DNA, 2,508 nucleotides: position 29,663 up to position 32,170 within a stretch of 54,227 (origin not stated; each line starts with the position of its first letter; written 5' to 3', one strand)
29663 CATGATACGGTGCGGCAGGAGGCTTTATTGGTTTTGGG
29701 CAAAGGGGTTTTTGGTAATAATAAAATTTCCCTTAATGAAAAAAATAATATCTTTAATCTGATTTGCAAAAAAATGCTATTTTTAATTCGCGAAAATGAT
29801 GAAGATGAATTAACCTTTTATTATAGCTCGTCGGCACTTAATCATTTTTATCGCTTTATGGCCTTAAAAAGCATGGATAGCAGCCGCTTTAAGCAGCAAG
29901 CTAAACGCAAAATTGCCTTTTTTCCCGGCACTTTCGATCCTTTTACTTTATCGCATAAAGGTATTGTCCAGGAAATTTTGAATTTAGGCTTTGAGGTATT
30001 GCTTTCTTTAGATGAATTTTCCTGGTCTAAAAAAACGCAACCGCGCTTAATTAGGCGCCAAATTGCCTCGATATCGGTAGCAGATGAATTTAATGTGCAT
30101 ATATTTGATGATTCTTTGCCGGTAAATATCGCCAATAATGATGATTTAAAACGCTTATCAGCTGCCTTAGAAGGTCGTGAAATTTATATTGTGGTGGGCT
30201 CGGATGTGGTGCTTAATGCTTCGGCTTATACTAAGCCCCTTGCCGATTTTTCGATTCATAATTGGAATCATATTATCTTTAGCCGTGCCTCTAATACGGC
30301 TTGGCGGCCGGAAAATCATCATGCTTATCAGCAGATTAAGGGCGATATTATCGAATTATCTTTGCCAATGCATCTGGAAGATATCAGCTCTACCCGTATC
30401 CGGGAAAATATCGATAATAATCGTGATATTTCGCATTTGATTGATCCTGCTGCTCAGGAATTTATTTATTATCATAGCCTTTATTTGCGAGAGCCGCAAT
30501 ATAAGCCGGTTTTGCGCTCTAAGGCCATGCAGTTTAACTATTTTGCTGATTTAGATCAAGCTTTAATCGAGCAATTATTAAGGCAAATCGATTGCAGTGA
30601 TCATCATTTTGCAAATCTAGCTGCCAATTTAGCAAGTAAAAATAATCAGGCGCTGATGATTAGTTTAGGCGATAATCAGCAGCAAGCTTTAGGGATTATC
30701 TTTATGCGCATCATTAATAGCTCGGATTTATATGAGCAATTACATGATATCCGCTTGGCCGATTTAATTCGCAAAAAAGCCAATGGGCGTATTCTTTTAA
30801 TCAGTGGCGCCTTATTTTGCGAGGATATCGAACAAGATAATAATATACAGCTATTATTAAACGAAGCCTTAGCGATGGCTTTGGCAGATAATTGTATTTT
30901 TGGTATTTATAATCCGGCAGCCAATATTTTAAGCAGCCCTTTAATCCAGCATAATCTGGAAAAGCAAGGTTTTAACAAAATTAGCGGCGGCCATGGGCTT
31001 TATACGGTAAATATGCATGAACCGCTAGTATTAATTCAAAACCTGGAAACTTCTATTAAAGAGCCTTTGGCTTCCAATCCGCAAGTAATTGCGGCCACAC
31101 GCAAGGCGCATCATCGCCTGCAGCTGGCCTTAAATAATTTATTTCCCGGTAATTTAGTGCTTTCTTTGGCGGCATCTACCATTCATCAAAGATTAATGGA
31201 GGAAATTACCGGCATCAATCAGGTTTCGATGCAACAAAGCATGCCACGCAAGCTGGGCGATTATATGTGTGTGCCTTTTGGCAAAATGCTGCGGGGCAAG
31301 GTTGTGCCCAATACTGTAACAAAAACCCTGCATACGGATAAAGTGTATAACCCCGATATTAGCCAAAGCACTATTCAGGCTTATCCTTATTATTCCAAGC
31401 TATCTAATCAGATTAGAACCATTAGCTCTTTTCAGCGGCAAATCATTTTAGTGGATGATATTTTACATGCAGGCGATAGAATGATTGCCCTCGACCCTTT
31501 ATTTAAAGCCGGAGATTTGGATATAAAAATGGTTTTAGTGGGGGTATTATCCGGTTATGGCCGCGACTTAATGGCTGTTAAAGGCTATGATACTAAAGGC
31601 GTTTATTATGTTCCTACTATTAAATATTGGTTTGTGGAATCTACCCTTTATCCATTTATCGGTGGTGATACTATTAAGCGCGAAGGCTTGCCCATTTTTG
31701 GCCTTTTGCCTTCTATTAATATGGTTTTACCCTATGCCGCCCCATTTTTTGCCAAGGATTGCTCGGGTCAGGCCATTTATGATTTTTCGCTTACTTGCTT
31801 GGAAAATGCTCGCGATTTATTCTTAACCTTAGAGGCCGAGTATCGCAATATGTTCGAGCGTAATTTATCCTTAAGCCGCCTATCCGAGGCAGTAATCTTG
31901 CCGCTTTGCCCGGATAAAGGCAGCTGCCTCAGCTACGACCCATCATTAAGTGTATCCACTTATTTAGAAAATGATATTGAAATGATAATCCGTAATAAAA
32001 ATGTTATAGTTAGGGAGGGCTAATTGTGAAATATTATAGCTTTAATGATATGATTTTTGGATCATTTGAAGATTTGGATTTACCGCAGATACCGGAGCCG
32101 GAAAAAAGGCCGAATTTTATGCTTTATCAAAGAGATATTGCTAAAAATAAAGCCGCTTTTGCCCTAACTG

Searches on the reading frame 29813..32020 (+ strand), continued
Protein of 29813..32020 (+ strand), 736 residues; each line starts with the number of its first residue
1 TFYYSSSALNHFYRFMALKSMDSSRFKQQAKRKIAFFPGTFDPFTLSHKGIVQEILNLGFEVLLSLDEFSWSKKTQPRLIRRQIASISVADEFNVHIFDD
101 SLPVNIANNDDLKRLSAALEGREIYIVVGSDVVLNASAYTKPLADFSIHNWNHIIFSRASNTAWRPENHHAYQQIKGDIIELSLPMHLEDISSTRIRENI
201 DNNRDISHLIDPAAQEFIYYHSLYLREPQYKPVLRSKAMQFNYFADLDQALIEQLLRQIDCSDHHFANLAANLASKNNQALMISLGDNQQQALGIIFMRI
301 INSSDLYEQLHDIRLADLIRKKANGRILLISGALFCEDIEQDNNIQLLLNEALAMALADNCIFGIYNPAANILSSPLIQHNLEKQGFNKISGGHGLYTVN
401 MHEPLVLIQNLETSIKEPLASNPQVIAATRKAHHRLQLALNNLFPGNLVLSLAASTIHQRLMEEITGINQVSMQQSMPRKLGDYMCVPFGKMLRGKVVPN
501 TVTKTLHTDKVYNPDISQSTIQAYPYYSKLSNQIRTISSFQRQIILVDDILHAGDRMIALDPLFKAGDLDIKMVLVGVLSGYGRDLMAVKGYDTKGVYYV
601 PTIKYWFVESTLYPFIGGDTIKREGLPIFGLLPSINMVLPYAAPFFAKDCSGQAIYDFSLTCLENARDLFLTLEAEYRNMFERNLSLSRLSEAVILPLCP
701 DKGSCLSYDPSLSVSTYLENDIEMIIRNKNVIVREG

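Call 58: find_encoding_contigs(protein=P0193, flank=7000, max_places=3)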
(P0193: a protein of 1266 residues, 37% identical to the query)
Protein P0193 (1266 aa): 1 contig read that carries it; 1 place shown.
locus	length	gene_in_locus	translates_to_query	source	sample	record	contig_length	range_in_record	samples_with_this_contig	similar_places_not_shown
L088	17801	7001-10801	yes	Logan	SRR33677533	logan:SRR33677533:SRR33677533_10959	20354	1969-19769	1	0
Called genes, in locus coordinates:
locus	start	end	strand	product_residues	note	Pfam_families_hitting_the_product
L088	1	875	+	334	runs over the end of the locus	PF01699:Na_Ca_ex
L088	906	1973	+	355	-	PF01321:Creatinase_N, PF00557:Peptidase_M24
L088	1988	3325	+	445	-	PF00342:PGI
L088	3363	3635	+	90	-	PF06803:DUF1232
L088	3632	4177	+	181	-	PF00156:Pribosyltran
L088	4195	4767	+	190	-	PF06130:PTAC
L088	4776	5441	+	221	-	PF01791:DeoC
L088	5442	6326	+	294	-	PF00781:DAGK_cat, PF19279:YegS_C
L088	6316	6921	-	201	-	-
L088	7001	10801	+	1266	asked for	PF01467:CTP_transf_like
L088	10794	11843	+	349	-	PF00056:Ldh_1_N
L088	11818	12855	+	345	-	PF03358:FMN_red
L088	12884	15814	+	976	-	PF01869:BcrAD_BadFG, PF09989:DUF2229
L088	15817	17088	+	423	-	PF09989:DUF2229 (faint)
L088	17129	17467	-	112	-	-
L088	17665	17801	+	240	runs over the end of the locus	?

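Call 69: find_encoding_contigs(protein=P0210, flank=7000, max_places=3)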
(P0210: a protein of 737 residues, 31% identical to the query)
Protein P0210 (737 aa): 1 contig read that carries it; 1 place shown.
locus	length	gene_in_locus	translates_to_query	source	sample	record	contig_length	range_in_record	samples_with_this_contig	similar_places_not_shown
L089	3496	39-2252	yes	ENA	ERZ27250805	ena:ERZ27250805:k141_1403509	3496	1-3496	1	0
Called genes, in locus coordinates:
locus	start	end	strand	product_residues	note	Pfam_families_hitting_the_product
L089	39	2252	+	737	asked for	-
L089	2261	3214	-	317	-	PF01636:APH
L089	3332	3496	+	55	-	?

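Call 70: find_encoding_contigs(protein=P0238, flank=7000, max_places=3)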
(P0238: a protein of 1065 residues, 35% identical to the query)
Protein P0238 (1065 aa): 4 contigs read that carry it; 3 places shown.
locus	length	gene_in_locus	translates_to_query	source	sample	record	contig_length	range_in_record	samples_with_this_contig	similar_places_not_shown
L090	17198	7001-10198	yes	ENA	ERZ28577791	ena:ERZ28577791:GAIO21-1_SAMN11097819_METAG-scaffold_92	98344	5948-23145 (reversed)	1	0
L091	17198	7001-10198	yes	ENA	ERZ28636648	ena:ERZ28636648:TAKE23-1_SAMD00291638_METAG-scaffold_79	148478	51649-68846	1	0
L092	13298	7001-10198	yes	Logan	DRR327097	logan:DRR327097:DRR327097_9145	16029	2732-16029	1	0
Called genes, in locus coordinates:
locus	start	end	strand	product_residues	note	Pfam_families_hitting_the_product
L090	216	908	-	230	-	PF04172:LrgB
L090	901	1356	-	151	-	PF03788:LrgA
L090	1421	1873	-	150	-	PF01894:YjbQ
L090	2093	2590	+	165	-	-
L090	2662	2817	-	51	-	PF00301:Rubredoxin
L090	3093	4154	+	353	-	PF13515:FUSC_2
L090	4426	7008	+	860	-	PF01326:PPDK_N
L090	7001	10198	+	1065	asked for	-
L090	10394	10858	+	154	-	PF00011:HSP20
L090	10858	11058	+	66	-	-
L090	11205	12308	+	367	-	PF00480:ROK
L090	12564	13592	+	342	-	PF08240:ADH_N, PF00107:ADH_zinc_N, PF13602:ADH_zinc_N_2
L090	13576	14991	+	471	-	PF07690:MFS_1, PF13347:MFS_2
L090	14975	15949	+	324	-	PF00294:PfkB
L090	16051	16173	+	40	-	-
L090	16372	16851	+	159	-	-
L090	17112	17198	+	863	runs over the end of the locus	PF02861:Clp_N, PF23569:NBD_SMAX1, PF00004:AAA, PF17871:AAA_lid_9, PF00004:AAA, PF07724:AAA_2, PF07728:AAA_5, PF10431:ClpB_D2-small, +11 more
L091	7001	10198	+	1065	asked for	-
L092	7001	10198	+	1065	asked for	-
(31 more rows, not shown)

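Call 72: find_encoding_contigs(protein=P0243, flank=6000, max_places=2)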
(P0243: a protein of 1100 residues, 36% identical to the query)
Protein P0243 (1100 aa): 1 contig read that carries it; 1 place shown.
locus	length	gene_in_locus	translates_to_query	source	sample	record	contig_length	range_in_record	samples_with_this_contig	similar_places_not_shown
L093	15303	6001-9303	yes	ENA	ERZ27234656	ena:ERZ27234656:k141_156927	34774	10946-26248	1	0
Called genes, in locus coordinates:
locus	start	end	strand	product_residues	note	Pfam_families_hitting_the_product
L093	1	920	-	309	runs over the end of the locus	PF00126:HTH_1, PF13556:HTH_30 (weak), PF03466:LysR_substrate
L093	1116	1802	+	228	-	PF03737:RraA-like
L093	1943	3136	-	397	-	PF00155:Aminotran_1_2, PF01041:DegT_DnrJ_EryC1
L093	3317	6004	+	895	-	PF01326:PPDK_N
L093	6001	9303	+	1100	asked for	-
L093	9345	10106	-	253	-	PF00392:GntR (faint), PF08220:HTH_DeoR, PF08279:HTH_11 (weak), PF00455:DeoRC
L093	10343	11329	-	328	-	PF00248:Aldo_ket_red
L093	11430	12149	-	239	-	PF00005:ABC_tran, PF13304:AAA_21 (faint)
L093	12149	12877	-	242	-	PF13476:AAA_23 (weak), PF00005:ABC_tran, PF12399:BCA_ABC_TP_C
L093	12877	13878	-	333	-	PF02653:BPD_transp_2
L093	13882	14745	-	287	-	PF02653:BPD_transp_2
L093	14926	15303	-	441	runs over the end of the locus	PF13433:Peripla_BP_5, PF13458:Peripla_BP_6, PF01094:ANF_receptor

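Call 73: find_encoding_contigs(protein=P0215, flank=6000, max_places=2)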
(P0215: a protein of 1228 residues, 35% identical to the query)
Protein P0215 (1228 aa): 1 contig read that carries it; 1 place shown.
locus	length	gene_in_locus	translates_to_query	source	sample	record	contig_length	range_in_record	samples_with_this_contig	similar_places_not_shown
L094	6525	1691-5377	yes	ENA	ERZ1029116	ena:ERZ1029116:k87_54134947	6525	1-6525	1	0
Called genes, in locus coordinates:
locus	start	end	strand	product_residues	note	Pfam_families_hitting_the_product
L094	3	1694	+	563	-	?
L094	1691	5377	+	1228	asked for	-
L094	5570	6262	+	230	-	PF04012:PspA_IM30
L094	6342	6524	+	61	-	?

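Call 74: search_protein_families(library=pfam, proteins=[L090:4426-7005:+, L093:3317-6001:+, L094:3-1691:+, L088:12884-15811:+, L088:15817-17085:+, L088:6316-6918:-], max_evalue=0.01)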
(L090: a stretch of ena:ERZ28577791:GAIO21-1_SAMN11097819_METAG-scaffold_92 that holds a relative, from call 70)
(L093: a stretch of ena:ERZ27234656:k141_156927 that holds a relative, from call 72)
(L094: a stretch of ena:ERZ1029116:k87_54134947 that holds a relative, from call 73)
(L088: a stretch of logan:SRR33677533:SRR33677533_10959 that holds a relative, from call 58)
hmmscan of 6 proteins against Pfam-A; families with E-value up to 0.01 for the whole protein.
L090:4426-7005:+ (860 aa): 2 families
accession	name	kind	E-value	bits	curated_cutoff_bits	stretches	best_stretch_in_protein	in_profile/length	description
PF01326.24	PPDK_N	-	2.6e-40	139.2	27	1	288-664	3-322/328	Pyruvate phosphate dikinase, AMP/ATP-binding domain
PF23365.1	DUF7090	-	0.0029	17.8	27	1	72-164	91-182/192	Family of unknown function (DUF7090)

L093:3317-6001:+ (895 aa): 1 family
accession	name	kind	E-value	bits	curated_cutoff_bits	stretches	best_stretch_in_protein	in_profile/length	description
PF01326.24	PPDK_N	-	2.7e-41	142.4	27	1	324-702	3-324/328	Pyruvate phosphate dikinase, AMP/ATP-binding domain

L094:3-1691:+ (563 aa): 1 family
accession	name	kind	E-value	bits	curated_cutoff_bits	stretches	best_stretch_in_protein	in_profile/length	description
PF01326.24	PPDK_N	-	8.6e-36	124.3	27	1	15-331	65-327/328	Pyruvate phosphate dikinase, AMP/ATP-binding domain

L088:12884-15811:+ (976 aa): 6 families
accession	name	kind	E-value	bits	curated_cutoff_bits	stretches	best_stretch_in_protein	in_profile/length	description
PF09989.15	DUF2229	-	6.3e-69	232.4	29.4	1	662-880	2-218/218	CoA enzyme activase uncharacterised domain (DUF2229)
PF01869.26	BcrAD_BadFG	-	5.3e-62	210.2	31.5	2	317-571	1-271/271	BadF/BadG/BcrA/BcrD ATPase family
PF00370.27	FGGY_N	-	4e-05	23.8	28.8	0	2-83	2-83/245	FGGY family of carbohydrate kinases, N-terminal domain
PF00480.26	ROK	-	0.0012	18.9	22.9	0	3-60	2-63/294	ROK family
PF01548.23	DEDD_Tnp_IS110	-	0.0015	18.8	29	0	317-388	1-68/155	Transposase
PF05378.19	Hydant_A_N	-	0.0017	18.5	25.2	0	317-373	2-60/176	Hydantoinase/oxoprolinase N-terminal region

L088:15817-17085:+ (423 aa): 1 family
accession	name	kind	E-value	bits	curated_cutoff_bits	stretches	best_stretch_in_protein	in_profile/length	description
PF09989.15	DUF2229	-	9.2e-05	22.6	29.4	1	33-86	14-68/218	CoA enzyme activase uncharacterised domain (DUF2229)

L088:6316-6918:- (200 aa): 1 family
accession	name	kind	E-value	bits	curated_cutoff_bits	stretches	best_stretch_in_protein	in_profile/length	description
PF22456.1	PqqF-like_C_4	-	0.005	17.4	27.5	0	94-129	35-70/100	PQQ synthase PqqF-like, C-terminal lobe domain 4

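Call 80: search_solved_structures(query=L090:4426-7005:+, max_evalue=0.01)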
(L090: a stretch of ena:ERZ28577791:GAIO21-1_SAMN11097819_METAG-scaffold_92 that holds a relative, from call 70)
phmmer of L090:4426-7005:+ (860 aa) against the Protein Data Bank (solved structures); distinct sequences matched with E-value up to 0.01: 1.
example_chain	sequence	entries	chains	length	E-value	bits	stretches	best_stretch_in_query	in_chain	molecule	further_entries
9goj_A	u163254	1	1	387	0.0022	19.5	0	617-662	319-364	Phosphoenolpyruvate synthase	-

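Call 88: find_encoding_contigs(protein=P0222, flank=5000, max_places=2)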
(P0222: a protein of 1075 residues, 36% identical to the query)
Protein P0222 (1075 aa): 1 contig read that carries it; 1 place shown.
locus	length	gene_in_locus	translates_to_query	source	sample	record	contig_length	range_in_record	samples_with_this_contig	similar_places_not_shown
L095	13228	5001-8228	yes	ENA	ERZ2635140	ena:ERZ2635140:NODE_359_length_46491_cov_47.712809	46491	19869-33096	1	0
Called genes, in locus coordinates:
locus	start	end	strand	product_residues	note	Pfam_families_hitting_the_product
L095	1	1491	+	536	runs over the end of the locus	PF02734:Dak2, PF21645:FakA-like_M, PF13684:FakA-like_C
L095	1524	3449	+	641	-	PF17191:RecG_wedge, PF04851:ResIII, PF00270:DEAD, PF00271:Helicase_C, PF19833:RecG_dom3_C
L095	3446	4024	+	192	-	PF03602:Cons_hypoth95, PF04378:RsmJ (faint), PF05175:MTS (weak), PF06325:PrmA (weak), PF02475:TRM5-TYW2_MTfase (weak), PF09445:Methyltransf_15 (weak), PF13847:Methyltransf_31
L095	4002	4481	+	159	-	PF01467:CTP_transf_like, PF08218:Citrate_ly_lig (weak)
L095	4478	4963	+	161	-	PF28068:Scy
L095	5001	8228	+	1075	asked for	PF01467:CTP_transf_like (faint)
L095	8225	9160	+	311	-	PF00056:Ldh_1_N (weak)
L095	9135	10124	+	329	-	PF03358:FMN_red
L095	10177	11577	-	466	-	PF22352:K319L-like_PKD (weak)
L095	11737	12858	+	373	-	PF00149:Metallophos, PF12850:Metallophos_2 (weak)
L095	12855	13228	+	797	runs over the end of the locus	PF02463:SMC_N (faint), PF13175:AAA_15 (weak), PF13514:AAA_27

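Call 89: find_encoding_contigs(protein=P0219, flank=5000, max_places=2)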
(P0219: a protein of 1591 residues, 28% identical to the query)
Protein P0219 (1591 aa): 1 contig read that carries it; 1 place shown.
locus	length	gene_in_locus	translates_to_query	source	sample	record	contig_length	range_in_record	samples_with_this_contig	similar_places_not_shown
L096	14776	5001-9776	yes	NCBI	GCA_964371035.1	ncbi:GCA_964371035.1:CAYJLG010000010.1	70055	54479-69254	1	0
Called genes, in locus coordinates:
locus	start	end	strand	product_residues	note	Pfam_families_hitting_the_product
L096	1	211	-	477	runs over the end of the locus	PF03553:Na_H_antiporter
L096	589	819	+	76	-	PF03840:SecG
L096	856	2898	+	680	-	PF03030:H_PPase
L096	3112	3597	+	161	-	PF02559:CarD_TRCF_RID, PF21095:CarD_C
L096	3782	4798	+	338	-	PF27675:YCF81_N, PF01850:PIN, PF13638:PIN_4 (weak), PF01938:TRAM (weak)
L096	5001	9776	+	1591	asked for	-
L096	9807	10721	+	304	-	PF04055:Radical_SAM, PF16199:Radical_SAM_C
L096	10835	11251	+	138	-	-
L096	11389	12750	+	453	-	PF17125:Methyltr_RsmF_N, PF01189:Methyltr_RsmB-F, PF17126:RsmF_methylt_CI, PF13636:Methyltranf_PUA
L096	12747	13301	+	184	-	PF20353:DUF6648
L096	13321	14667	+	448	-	PF02878:PGM_PMM_I, PF02879:PGM_PMM_II, PF02880:PGM_PMM_III, PF00408:PGM_PMM_IV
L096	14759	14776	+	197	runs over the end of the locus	PF09335:VTT_dom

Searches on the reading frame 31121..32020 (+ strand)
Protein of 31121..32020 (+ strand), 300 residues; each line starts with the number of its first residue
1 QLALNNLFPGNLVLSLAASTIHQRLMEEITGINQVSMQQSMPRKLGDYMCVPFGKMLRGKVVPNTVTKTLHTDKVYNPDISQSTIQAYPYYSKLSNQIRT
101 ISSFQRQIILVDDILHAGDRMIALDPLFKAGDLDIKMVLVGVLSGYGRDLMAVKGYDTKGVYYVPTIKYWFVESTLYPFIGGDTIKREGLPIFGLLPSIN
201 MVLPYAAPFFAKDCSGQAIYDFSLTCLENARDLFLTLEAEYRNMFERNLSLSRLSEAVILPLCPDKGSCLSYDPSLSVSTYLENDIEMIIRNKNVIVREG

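Call 63: search_solved_structures(query=A7, max_evalue=10, show_alignments=2)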
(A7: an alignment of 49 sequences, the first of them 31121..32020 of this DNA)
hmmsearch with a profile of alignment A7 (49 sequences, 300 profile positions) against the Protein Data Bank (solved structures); distinct sequences matched with E-value up to 10: 0.
